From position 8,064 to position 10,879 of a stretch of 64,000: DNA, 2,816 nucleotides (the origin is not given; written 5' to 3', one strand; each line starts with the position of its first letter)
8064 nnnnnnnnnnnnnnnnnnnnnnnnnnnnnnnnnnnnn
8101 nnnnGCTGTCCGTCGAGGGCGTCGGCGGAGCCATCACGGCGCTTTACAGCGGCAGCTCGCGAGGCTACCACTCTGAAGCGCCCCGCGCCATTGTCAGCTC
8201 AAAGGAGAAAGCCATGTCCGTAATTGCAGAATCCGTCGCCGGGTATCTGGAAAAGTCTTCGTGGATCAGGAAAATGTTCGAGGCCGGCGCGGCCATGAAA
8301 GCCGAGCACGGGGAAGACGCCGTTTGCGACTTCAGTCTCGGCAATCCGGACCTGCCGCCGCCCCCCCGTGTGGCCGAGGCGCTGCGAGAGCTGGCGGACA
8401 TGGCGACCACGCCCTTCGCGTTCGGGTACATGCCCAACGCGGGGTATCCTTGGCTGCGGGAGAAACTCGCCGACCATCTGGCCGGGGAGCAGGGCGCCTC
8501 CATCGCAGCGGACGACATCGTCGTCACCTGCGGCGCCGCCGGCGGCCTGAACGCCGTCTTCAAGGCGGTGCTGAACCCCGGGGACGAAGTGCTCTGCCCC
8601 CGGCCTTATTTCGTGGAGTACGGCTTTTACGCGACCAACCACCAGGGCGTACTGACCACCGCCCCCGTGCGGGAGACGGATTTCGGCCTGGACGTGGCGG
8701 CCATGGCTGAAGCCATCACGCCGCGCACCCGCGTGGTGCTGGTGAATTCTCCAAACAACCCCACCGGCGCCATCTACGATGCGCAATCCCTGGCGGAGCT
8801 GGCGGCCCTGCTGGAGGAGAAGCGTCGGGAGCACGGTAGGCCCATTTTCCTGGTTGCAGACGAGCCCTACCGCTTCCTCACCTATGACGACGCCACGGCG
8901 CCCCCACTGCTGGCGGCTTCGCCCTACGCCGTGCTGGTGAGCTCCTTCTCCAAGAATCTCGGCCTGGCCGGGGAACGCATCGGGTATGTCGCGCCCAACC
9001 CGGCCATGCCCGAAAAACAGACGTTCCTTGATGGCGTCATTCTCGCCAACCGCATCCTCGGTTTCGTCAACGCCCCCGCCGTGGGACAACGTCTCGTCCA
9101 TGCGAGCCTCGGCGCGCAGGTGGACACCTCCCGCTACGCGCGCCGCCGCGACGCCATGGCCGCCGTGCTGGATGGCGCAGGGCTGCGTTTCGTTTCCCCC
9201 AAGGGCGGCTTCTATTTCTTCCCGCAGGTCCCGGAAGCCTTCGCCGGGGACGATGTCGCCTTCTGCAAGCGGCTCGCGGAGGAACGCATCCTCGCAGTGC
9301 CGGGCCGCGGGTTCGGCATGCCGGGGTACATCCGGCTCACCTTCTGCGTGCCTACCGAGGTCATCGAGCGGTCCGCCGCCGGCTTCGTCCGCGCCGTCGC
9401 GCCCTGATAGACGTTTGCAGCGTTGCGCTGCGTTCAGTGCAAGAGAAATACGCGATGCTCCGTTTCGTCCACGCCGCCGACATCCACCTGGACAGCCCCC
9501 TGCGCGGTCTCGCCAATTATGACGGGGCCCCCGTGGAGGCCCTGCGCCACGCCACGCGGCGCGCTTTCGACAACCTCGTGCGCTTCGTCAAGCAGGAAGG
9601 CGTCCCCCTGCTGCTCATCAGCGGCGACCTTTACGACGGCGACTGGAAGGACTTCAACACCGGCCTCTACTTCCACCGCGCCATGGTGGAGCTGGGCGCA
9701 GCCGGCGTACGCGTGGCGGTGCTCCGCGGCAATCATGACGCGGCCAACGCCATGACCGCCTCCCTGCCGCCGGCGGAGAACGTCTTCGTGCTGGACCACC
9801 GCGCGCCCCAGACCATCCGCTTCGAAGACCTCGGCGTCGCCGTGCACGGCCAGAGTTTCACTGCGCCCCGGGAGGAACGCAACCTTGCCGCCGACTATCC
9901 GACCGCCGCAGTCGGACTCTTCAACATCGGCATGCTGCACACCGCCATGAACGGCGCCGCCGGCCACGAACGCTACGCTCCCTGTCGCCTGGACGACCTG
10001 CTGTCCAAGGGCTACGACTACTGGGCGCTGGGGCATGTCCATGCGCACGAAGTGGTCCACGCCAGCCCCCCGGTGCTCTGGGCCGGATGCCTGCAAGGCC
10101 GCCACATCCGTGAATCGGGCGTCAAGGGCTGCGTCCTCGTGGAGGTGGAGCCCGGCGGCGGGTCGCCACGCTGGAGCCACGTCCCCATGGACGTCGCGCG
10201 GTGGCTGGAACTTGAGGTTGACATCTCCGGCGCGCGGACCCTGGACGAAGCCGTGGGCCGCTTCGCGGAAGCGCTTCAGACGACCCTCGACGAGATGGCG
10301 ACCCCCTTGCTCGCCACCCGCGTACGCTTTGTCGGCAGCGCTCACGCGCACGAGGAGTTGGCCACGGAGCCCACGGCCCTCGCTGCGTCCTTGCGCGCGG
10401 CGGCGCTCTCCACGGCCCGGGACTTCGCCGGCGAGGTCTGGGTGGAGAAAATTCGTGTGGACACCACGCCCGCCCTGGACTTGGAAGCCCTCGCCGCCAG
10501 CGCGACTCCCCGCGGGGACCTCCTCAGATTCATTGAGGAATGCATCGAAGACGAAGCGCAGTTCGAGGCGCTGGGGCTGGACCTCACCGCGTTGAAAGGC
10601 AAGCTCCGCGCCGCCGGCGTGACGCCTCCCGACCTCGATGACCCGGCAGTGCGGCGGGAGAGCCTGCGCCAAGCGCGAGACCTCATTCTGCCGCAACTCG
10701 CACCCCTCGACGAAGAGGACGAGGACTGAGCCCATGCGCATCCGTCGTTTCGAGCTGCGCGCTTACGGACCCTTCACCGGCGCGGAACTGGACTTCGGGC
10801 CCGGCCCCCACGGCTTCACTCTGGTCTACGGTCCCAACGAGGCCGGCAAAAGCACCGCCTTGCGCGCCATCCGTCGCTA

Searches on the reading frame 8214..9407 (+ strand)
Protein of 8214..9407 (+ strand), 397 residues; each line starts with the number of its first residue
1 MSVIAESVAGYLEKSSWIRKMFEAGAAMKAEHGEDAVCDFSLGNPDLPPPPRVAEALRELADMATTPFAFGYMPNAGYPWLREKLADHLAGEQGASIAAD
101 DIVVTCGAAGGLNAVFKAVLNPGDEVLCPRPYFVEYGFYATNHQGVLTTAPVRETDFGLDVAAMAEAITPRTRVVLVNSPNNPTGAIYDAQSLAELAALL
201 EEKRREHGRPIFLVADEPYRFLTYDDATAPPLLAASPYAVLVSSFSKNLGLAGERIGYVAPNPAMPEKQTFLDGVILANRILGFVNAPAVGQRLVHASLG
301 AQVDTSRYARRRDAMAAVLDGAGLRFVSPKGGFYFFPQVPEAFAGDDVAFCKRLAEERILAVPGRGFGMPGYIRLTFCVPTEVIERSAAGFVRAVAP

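Call 24: search_protein_families(library=pfam, proteins=[window:8214-9407:+])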
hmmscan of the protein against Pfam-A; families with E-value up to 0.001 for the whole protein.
window:8214-9407:+ (397 aa): 2 families
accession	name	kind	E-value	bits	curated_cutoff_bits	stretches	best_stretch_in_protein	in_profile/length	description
PF00155.27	Aminotran_1_2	-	6.1e-54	184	19.7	1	37-387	3-357/361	Aminotransferase class I and II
PF01053.26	Cys_Met_Meta_PP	-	4.6e-06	25.9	27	1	99-197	68-163/381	Cys/Met metabolism PLP-dependent enzyme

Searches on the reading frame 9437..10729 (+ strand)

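Call 24: search_protein_families(library=pfam, proteins=[window:9437-10729:+])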
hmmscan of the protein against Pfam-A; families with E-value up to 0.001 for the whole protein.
window:9437-10729:+ (430 aa): 2 families
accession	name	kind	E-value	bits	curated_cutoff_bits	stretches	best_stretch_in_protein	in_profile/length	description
PF00149.33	Metallophos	-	6.7e-12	46.7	21.5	1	8-203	1-190/191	Calcineurin-like phosphoesterase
PF12850.12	Metallophos_2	-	0.00038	20.9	27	0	38-237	10-151/154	Calcineurin-like phosphoesterase superfamily domain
